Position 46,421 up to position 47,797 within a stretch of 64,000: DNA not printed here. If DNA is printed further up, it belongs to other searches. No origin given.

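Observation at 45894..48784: Translationally coupled SDR / dehydroquinate-synthase-like / NeuB-like cassette behind a deoxysugar pathway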

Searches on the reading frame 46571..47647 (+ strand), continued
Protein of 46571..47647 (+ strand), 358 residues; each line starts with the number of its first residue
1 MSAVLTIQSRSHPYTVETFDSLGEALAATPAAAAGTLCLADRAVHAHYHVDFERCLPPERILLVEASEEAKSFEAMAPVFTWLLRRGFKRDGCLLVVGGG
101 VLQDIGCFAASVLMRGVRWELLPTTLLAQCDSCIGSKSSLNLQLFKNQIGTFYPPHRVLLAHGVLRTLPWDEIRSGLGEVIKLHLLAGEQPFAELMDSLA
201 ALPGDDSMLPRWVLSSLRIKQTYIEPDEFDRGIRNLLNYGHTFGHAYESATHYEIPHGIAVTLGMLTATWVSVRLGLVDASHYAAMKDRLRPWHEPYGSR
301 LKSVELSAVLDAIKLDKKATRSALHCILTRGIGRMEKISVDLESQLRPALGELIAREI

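Call 102: search_protein_families(library=pfam, proteins=[L020:8223-9977:+, L020:10950-12203:+, L020:12200-13705:+, L020:13989-15197:+, L021:8212-9246:+, L021:9256-10008:+, L021:11110-11898:+, L021:11977-12945:+, L021:12924-13958:+, L021:6939-7691:+], max_evalue=0.001)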
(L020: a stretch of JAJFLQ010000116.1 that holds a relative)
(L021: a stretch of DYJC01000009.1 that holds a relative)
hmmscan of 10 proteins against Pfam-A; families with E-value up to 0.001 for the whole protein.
L020:8223-9977:+ (584 aa): 1 family
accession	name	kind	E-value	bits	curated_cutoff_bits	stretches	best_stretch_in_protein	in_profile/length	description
PF01066.26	CDP-OH_P_transf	-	1.5e-44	152.5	22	2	146-303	3-138/152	CDP-alcohol phosphatidyltransferase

L020:10950-12203:+ (417 aa): 1 family
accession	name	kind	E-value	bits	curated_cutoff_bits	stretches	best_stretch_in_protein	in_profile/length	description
PF01973.23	MptE-like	-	3.3e-09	37.2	34.6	1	190-330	14-168/171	6-hydroxymethylpterin diphosphokinase MptE-like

L020:12200-13705:+ (501 aa): 1 family
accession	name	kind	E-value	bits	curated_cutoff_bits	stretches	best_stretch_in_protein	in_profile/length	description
PF04464.20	Glyphos_transf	-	5.3e-11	42.5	22.1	1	148-293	157-292/367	CDP-Glycerol:Poly(glycerophosphate) glycerophosphotransferase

L020:13989-15197:+ (402 aa): 2 families
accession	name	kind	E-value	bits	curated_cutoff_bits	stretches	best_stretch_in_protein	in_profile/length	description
PF13685.12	Fe-ADH_2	-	1.2e-21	77.7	28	1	80-204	19-147/149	Iron-containing alcohol dehydrogenase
PF00465.25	Fe-ADH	-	9.3e-12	45.3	31.3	1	82-184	25-150/168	Iron-containing alcohol dehydrogenase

L021:8212-9246:+ (344 aa): 3 families
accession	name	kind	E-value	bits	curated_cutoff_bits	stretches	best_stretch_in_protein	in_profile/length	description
PF02826.25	2-Hacid_dh_C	-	4.1e-37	127.7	25.1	1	147-313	2-178/178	D-isomer specific 2-hydroxyacid dehydrogenase, NAD binding domain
PF00389.36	2-Hacid_dh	-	1.3e-22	80.3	24.6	1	49-332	8-121/134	D-isomer specific 2-hydroxyacid dehydrogenase, catalytic domain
PF00670.27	AdoHcyase_NAD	-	0.00065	20.3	27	0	170-262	15-108/162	S-adenosyl-L-homocysteine hydrolase, NAD binding domain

L021:9256-10008:+ (250 aa): 4 families
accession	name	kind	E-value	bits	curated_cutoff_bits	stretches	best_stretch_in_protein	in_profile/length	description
PF13561.12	adh_short_C2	-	1.1e-58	199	27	1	16-248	1-236/236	Enoyl-(Acyl carrier protein) reductase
PF00106.31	adh_short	-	7.8e-48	163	26.6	1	10-200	1-193/195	short chain dehydrogenase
PF08659.16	KR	-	2.9e-09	37.5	22.6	1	11-167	2-160/180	KR domain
PF23441.1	SDR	-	0.00081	19.3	27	0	11-247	9-255/258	SDR-like rossmann domain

L021:11110-11898:+ (262 aa): 1 family
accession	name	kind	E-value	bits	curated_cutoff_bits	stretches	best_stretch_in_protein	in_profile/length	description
PF02348.25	CTP_transf_3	-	3.6e-13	50.3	22.6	1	6-152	2-134/217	Cytidylyltransferase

L021:11977-12945:+ (322 aa): 1 family
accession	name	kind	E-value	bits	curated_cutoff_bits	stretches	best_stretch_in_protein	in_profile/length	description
PF13489.12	Methyltransf_23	-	3.2e-08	33.9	27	1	172-261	74-163/164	Methyltransferase domain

L021:12924-13958:+ (344 aa): 3 families
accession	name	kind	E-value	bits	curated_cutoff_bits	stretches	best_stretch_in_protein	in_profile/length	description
PF22725.1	GFO_IDH_MocA_C3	-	3e-26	92.3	27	1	136-256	2-123/124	GFO/IDH/MocA C-terminal domain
PF02894.22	GFO_IDH_MocA_C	-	3.1e-18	66.8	22.9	1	139-342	1-210/218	Oxidoreductase family, C-terminal alpha/beta domain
PF01408.29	GFO_IDH_MocA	-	8.3e-15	56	24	1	12-121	1-115/120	Oxidoreductase family, NAD-binding Rossmann fold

L021:6939-7691:+ (250 aa): 1 family
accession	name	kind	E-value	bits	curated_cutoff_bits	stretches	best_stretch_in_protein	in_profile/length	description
PF01182.26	Glucosamine_iso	-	7e-61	206.4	27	1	21-242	2-224/225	Glucosamine-6-phosphate isomerases/6-phosphogluconolactonase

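Call 103: search_solved_structures(query=L021:6075-6872:+, max_evalue=0.001)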
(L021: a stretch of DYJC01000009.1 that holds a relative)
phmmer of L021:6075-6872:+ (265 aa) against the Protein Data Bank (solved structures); distinct sequences matched with E-value up to 0.001: 0.

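Call 104: search_solved_structures(query=L021:5276-6052:+, max_evalue=0.001)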
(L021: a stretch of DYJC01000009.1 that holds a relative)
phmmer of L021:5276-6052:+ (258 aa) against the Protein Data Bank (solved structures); distinct sequences matched with E-value up to 0.001: 0.

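Call 106: search_solved_structures(query=L021:4348-5202:+, max_evalue=0.001)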
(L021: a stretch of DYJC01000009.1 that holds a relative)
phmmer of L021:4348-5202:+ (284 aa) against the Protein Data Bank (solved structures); distinct sequences matched with E-value up to 0.001: 25.
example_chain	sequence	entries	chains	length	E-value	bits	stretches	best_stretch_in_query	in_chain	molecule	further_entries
3bcv_A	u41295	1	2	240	1e-13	54.5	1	2-99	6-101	Putative glycosyltransferase protein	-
5tze_C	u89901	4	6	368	1.2e-12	51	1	1-110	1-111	Glycosyl transferase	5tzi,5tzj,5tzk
2z87_A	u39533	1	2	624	1.4e-12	50.7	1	3-116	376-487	Chondroitin synthase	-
2z86_A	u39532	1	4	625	1.4e-12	50.7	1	3-116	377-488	Chondroitin synthase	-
5tz8_A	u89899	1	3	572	1.7e-12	50.5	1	1-110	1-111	Glycosyl transferase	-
5hea_A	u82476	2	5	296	8.9e-12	48.1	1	3-103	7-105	Putative glycosyltransferase (GalT1)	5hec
6p61_A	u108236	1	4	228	5.6e-11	45.5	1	3-115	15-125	Glycosyltransferase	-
1h7l_A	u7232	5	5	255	8.3e-10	41.6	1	2-117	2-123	SPORE COAT POLYSACCHARIDE BIOSYNTHESIS PROTEIN SPSA | PROTEIN (SPORE COAT POLYSACCHARIDE BIOSYNTHESIS PROTEIN SPSA)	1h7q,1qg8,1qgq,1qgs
8vh7_A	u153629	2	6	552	1.5e-07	34.3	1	3-101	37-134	Heparosan synthase B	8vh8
8viw_A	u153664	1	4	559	1.5e-07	34.3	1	3-101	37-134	Heparosan synthase B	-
3l7m_A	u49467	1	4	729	1.6e-07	34.1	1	2-108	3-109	Teichoic acid biosynthesis protein F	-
3l7i_A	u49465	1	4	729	1.6e-07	34.1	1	2-108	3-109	Teichoic acid biosynthesis protein F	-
3l7j_A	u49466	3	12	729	1.6e-07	34.1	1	2-108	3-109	Teichoic acid biosynthesis protein F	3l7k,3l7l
6h1j_A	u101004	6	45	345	3.9e-07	32.9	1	2-115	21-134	Probable ss-1,3-N-acetylglucosaminyltransferase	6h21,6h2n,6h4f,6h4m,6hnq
6yv7_B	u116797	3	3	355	1.7e-05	27.5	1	2-96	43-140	Glycosyl transferase, family 2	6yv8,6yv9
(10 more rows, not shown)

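Call 107: search_solved_structures(query=L021:13948-14802:+, max_evalue=0.001)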
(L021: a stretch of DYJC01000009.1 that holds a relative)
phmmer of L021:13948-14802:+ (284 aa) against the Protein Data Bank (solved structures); distinct sequences matched with E-value up to 0.001: 0.
